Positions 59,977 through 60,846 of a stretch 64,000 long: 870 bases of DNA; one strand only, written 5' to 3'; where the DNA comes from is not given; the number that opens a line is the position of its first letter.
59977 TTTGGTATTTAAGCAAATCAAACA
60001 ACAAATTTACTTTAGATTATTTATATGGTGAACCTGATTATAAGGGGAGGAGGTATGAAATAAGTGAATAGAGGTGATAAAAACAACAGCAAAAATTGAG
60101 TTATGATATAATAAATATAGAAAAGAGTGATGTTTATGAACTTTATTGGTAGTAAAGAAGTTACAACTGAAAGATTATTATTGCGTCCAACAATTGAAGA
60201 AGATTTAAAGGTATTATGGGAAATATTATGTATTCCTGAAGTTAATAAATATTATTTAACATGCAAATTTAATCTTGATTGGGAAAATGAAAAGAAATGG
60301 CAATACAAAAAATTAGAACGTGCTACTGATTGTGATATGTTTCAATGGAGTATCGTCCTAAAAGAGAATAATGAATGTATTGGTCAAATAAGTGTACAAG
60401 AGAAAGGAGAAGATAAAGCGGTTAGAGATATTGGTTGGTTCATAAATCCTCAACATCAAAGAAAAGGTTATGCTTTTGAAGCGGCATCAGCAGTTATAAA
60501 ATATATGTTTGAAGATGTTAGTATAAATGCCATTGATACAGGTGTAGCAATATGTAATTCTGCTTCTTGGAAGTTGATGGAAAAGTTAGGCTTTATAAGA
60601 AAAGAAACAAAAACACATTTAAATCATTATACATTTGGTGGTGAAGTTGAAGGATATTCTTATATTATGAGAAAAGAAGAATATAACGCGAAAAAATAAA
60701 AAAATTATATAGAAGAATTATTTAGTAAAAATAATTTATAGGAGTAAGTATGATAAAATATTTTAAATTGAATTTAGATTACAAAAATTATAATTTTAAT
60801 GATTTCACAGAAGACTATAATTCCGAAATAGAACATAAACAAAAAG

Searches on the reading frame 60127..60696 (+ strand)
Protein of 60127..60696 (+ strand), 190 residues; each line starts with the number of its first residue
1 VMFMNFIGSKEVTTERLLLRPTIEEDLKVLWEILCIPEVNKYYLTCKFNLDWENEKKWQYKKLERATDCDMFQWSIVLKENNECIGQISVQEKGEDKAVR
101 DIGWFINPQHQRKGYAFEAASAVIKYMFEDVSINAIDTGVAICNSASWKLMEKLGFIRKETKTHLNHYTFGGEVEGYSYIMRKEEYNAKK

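Call 32: search_protein_families(library=pfam, proteins=[window:60127-60696:+], max_evalue=0.001)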
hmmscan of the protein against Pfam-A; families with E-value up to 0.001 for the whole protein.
window:60127-60696:+ (190 aa): 4 families
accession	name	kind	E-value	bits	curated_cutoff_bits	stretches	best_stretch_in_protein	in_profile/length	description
PF13302.13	Acetyltransf_3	-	3.5e-27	96.2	25.4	1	16-156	1-137/138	Acetyltransferase (GNAT) domain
PF00583.31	Acetyltransf_1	-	1.3e-12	48.5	20.7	1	50-156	14-116/116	Acetyltransferase (GNAT) family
PF13420.13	Acetyltransf_4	-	6e-05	23.6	24.3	1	54-156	32-134/155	Acetyltransferase (GNAT) domain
PF08445.16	FR47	-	0.00048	20.5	22.1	1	106-161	29-82/86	FR47-like protein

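Call 53: search_protein_families(library=ncbifam, proteins=[window:60127-60696:+], max_evalue=0.1)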
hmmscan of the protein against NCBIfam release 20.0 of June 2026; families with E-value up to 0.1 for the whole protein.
window:60127-60696:+ (190 aa): 17 families
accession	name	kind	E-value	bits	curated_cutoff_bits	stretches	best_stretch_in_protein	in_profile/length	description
TIGR03585.1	PseH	equivalog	2.2e-07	31.1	93.1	1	24-161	8-138/156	UDP-4-amino-4,6-dideoxy-N-acetyl-beta-L-altrosamine N-acetyltransferase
NF008072.0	PRK10809.1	equivalog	4.8e-05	23.2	190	1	72-159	76-164/194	ribosomal protein S5-alanine N-acetyltransferase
TIGR04431.1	N6_acetyl_AAC6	equivalog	0.00015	21.4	260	1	93-163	90-161/184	AacA4 family aminoglycoside N(6')-acetyltransferase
NF012165.0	AAC_6p_set_A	equivalog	0.0002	21.1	280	1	92-161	82-152/177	aminoglycoside 6'-N-acetyltransferase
NF000225.3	AAC_6p_Strep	exception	0.0003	20.8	250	0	72-156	39-124/156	aminoglycoside 6'-N-acetyltransferase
NF011709.0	PRK15130.1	equivalog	0.0011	18.8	218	1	71-158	55-142/186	spermidine N1-acetyltransferase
NF040504.1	resist_ArsN1b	equivalog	0.0013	18.5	210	1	101-157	79-134/159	arsinothricin resistance N-acetyltransferase ArsN1 family B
NF000048.1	AAC_6p_A40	exception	0.002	17.7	400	1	93-161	90-159/184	aminoglycoside 6'-N-acetyltransferase AacA40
NF000483.1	BlmB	exception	0.004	16.5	625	1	99-160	92-153/301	bleomycin family antibiotic N-acetyltransferase BlmB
NF007527.0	PRK10140.1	equivalog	0.011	15.6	236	1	20-163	7-143/162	N-acetyltransferase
NF007539.0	PRK10151.1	equivalog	0.012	15.2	184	1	78-158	72-152/179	50S ribosomal protein L7/L12-serine acetyltransferase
NF000118.3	AAC_6p_A31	exception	0.017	15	385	1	93-161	78-147/172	aminoglycoside N-acetyltransferase AAC(6')-31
NF033074.0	AAC_6p_Ib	exception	0.019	14.6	400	1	92-163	89-161/184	AAC(6')-Ib family aminoglycoside 6'-N-acetyltransferase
TIGR02406.1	ectoine_EctA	equivalog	0.022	14.8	120.6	1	71-164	37-131/157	diaminobutyrate acetyltransferase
NF000135.2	AAC_6p_IIc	exception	0.024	14.4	415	1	93-160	90-158/193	aminoglycoside N-acetyltransferase AAC(6')-IIc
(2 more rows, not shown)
